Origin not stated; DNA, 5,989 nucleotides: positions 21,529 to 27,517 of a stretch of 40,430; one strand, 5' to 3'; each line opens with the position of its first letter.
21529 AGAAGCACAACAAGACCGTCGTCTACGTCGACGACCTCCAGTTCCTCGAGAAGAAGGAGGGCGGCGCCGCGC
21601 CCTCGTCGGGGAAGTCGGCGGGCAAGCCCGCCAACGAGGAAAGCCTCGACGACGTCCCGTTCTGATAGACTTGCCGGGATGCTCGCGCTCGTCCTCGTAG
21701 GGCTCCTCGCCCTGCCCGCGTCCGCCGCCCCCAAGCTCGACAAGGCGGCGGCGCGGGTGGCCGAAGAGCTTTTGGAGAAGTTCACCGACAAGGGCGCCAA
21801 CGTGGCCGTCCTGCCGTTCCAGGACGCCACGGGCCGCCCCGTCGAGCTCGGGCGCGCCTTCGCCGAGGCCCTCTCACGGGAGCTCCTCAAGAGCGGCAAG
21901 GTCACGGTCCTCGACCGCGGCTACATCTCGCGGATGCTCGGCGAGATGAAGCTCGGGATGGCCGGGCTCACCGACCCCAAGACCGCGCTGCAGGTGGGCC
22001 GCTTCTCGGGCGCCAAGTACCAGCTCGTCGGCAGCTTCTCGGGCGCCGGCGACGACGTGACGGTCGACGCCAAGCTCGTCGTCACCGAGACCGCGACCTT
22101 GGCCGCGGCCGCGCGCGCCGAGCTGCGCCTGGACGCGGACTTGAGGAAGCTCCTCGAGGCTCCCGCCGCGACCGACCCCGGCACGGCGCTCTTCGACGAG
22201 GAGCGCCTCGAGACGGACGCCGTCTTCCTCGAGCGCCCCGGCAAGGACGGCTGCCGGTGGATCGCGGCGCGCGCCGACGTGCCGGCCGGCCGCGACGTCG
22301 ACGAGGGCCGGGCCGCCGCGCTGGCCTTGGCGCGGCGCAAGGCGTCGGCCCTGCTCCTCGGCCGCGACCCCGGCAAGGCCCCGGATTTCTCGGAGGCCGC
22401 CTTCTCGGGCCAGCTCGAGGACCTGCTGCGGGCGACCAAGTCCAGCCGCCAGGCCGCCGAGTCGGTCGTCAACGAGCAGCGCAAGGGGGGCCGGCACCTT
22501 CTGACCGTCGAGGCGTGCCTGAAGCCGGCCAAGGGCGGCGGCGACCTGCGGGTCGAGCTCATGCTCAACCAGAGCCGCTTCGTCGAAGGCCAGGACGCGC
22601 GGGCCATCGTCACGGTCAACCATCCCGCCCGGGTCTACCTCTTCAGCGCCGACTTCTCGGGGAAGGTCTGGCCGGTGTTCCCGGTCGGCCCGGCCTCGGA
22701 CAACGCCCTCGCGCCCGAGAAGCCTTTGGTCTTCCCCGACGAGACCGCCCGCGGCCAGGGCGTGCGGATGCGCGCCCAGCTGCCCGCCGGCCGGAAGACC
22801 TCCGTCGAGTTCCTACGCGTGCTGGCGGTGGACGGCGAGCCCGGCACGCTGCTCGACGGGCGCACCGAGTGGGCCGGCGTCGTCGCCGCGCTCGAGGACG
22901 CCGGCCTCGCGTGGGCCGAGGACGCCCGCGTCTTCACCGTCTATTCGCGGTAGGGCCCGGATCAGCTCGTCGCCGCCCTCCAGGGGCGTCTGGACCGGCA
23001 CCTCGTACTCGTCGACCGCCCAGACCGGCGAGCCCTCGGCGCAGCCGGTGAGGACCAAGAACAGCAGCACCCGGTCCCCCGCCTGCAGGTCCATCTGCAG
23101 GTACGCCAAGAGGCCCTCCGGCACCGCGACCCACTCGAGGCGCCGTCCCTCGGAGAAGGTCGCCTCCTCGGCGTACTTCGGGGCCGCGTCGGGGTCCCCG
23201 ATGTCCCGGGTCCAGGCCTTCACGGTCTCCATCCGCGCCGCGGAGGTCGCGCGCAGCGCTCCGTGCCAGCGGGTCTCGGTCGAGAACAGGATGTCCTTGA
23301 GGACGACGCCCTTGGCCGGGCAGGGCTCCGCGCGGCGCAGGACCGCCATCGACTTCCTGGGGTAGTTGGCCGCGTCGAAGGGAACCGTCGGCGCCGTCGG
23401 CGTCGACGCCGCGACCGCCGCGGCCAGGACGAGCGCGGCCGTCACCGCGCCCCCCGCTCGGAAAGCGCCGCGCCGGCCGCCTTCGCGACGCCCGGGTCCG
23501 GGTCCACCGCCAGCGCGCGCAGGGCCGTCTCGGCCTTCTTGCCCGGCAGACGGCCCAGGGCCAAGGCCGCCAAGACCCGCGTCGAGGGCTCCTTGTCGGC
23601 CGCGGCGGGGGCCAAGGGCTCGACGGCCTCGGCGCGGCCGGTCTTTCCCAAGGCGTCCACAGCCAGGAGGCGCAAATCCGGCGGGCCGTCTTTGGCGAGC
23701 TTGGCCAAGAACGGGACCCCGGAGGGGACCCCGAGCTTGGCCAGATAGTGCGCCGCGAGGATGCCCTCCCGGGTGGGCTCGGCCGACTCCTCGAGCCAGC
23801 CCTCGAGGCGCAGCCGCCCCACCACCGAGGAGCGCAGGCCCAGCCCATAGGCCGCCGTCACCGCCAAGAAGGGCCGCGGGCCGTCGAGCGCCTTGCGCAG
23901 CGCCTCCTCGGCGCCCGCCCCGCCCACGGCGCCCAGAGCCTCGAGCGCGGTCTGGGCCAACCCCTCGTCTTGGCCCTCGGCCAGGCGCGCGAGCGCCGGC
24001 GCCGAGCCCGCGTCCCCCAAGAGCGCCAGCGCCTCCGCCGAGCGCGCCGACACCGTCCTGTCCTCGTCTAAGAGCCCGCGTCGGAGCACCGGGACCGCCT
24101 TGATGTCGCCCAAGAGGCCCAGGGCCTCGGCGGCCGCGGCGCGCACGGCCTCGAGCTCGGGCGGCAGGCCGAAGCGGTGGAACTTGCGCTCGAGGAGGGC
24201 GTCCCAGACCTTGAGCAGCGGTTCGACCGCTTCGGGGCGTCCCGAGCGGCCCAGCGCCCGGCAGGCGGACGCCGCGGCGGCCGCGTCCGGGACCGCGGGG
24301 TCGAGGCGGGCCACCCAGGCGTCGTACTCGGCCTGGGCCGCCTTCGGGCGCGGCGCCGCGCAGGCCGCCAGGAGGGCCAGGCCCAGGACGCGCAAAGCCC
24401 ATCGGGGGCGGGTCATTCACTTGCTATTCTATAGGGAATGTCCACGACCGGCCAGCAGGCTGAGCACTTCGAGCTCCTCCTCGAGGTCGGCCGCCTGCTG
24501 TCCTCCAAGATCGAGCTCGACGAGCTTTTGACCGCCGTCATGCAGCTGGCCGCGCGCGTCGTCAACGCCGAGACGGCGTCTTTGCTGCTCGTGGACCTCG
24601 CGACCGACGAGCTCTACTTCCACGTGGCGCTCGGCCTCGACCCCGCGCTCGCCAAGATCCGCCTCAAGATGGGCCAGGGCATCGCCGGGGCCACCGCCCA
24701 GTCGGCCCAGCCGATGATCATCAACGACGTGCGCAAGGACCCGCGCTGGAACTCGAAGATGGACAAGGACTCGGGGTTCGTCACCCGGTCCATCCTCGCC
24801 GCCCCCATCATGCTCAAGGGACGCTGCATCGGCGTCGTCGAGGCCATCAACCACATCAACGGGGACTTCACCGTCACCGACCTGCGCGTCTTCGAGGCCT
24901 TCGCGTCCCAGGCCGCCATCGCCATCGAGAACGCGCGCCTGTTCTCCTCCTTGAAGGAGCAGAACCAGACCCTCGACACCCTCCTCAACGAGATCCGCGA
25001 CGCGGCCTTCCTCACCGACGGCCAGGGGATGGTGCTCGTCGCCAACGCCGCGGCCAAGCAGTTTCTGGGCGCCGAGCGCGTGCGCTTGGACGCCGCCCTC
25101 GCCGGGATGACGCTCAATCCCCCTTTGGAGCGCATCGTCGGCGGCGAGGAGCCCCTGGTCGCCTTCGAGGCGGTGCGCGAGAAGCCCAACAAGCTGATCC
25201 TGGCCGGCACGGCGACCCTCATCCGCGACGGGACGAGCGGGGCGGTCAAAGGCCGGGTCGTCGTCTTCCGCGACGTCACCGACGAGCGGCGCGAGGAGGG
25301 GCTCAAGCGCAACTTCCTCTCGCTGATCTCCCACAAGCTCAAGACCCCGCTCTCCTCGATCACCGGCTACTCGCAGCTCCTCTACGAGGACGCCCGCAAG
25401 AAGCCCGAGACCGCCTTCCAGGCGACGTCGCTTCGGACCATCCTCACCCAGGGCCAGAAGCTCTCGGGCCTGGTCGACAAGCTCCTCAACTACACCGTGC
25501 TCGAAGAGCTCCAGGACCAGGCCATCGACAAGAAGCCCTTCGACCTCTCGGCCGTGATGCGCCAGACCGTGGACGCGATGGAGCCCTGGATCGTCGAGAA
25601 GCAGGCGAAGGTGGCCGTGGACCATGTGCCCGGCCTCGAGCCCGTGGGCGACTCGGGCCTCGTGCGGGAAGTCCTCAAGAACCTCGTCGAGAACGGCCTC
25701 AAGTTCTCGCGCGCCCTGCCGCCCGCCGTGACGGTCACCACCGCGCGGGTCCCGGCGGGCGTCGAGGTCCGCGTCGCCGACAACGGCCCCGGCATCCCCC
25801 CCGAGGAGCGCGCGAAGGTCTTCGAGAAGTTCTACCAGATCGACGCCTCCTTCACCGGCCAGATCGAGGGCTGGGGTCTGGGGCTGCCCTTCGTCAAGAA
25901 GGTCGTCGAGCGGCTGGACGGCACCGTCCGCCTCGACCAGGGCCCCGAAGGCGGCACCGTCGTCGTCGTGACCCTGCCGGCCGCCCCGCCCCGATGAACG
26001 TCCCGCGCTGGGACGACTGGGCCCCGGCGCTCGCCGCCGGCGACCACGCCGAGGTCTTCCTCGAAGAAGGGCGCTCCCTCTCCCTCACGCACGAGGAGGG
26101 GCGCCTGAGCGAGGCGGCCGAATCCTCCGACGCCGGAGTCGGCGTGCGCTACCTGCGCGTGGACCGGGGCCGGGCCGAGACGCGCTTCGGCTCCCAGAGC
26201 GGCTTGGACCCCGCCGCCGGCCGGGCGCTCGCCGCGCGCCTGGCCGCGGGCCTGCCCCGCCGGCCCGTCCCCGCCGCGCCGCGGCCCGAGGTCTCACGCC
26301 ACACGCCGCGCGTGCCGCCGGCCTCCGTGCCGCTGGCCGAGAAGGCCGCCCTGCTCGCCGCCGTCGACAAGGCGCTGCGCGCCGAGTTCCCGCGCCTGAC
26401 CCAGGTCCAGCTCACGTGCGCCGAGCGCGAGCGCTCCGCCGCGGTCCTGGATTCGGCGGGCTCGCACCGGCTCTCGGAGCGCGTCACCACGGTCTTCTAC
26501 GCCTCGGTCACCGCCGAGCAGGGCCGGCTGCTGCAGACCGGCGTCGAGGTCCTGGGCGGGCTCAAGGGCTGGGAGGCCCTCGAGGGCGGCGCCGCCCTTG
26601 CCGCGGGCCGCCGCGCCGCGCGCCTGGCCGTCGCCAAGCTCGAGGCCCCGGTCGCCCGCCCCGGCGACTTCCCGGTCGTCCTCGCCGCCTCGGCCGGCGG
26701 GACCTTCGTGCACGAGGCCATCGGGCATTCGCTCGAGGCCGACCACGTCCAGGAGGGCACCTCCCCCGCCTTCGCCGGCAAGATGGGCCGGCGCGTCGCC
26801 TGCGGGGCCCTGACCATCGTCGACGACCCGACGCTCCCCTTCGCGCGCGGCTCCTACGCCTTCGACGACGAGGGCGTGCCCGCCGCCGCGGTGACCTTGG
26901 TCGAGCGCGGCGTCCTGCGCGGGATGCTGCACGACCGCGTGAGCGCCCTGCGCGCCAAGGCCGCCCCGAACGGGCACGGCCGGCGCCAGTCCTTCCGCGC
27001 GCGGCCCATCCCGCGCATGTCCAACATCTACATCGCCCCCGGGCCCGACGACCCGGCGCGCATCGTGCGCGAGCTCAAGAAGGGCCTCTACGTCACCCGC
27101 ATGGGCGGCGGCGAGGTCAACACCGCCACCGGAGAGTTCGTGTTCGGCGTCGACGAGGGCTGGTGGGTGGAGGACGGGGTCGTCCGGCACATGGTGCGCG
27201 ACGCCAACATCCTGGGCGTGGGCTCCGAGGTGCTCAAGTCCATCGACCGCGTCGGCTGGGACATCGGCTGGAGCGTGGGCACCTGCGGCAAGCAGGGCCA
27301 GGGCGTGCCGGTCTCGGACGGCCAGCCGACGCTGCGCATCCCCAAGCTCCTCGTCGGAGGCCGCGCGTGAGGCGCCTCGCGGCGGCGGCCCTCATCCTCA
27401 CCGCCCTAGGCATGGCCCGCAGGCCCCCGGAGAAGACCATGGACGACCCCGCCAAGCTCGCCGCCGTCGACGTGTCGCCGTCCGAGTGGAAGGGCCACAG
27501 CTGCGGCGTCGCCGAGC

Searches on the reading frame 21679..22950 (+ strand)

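Call 60: search_protein_families(library=pfam, proteins=[window:21679-22950:+], max_evalue=0.00001)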
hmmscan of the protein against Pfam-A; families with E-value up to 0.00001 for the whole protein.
window:21679-22950:+ (424 aa): 3 families
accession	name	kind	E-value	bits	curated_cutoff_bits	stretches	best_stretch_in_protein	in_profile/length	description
PF03783.19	CsgG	-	7.8e-08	32.3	20.8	1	38-119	8-97/210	Curli production assembly/transport component CsgG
PF14326.11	DUF4384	-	1.4e-06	28.7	27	1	309-373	10-71/81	Domain of unknown function (DUF4384)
PF13036.11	LpoB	-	1.5e-06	28.6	22.3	1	59-126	48-115/147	Peptidoglycan-synthase activator LpoB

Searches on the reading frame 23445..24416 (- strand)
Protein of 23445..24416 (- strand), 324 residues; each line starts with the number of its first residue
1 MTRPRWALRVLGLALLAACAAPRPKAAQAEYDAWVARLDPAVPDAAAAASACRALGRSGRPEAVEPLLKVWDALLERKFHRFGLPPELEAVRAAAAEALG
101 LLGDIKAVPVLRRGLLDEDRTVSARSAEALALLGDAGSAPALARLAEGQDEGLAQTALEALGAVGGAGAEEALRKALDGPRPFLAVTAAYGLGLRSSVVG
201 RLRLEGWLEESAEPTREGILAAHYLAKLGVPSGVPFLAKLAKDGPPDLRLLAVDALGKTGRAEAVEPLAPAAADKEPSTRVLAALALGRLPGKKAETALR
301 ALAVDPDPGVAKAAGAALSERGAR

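Call 60: search_protein_families(library=pfam, proteins=[window:23445-24416:-], max_evalue=0.00001)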
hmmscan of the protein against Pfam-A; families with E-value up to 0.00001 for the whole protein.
window:23445-24416:- (324 aa): 2 families
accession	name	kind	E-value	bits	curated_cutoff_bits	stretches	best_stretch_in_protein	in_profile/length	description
PF13646.12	HEAT_2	-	1.4e-29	102.7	27.7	3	89-162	14-88/88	HEAT repeats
PF03130.22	HEAT_PBS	-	1.1e-09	38.2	20.9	0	91-117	1-27/27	PBS lyase HEAT-like repeat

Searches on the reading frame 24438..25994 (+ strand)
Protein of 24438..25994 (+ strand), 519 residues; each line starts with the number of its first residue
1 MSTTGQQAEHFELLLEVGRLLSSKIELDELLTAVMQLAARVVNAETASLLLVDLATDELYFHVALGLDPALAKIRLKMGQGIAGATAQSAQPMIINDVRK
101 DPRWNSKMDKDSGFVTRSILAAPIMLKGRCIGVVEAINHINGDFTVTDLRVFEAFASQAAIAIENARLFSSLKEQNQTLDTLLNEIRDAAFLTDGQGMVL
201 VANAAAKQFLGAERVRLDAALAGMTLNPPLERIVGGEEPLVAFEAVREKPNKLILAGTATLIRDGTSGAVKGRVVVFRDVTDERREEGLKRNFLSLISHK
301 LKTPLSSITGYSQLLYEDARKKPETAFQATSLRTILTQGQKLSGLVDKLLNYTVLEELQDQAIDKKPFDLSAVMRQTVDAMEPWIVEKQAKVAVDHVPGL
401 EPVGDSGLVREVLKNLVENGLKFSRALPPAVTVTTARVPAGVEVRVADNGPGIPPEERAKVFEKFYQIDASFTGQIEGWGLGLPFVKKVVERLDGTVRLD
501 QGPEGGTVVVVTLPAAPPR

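Call 60: search_protein_families(library=pfam, proteins=[window:24438-25994:+], max_evalue=0.00001)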
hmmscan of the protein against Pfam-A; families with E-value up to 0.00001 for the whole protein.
window:24438-25994:+ (519 aa): 5 families
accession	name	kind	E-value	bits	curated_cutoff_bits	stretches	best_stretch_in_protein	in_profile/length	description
PF02518.31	HATPase_c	-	1.6e-24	86.9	26.4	1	404-516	1-110/111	Histidine kinase-, DNA gyrase B-, and HSP90-like ATPase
PF01590.32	GAF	-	2e-21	77.3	22.4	1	26-163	1-133/133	GAF domain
PF13185.12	GAF_2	-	1.7e-18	67.6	28.6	1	26-164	3-136/136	GAF domain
PF00512.31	HisKA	-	5.2e-14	52.5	26.9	1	290-353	2-61/66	His Kinase A (phospho-acceptor) domain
PF13492.12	GAF_3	-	5.9e-12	46.6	27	1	26-165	1-129/129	GAF domain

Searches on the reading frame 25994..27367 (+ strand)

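Call 60: search_protein_families(library=pfam, proteins=[window:25994-27367:+], max_evalue=0.00001)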
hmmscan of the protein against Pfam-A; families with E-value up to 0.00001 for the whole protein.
window:25994-27367:+ (458 aa): 3 families
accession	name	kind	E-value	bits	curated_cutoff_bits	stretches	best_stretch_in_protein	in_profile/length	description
PF19289.4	PmbA_TldD_3rd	-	8e-67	225.1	22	1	224-456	2-220/220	PmbA/TldA metallopeptidase C-terminal domain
PF19290.4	PmbA_TldD_2nd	-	2.1e-11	44.7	20.9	1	108-216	2-109/109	PmbA/TldA metallopeptidase central domain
PF01523.21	PmbA_TldD_1st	-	1.9e-06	28.3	20.9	1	19-58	1-38/65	PmbA/TldA metallopeptidase domain 1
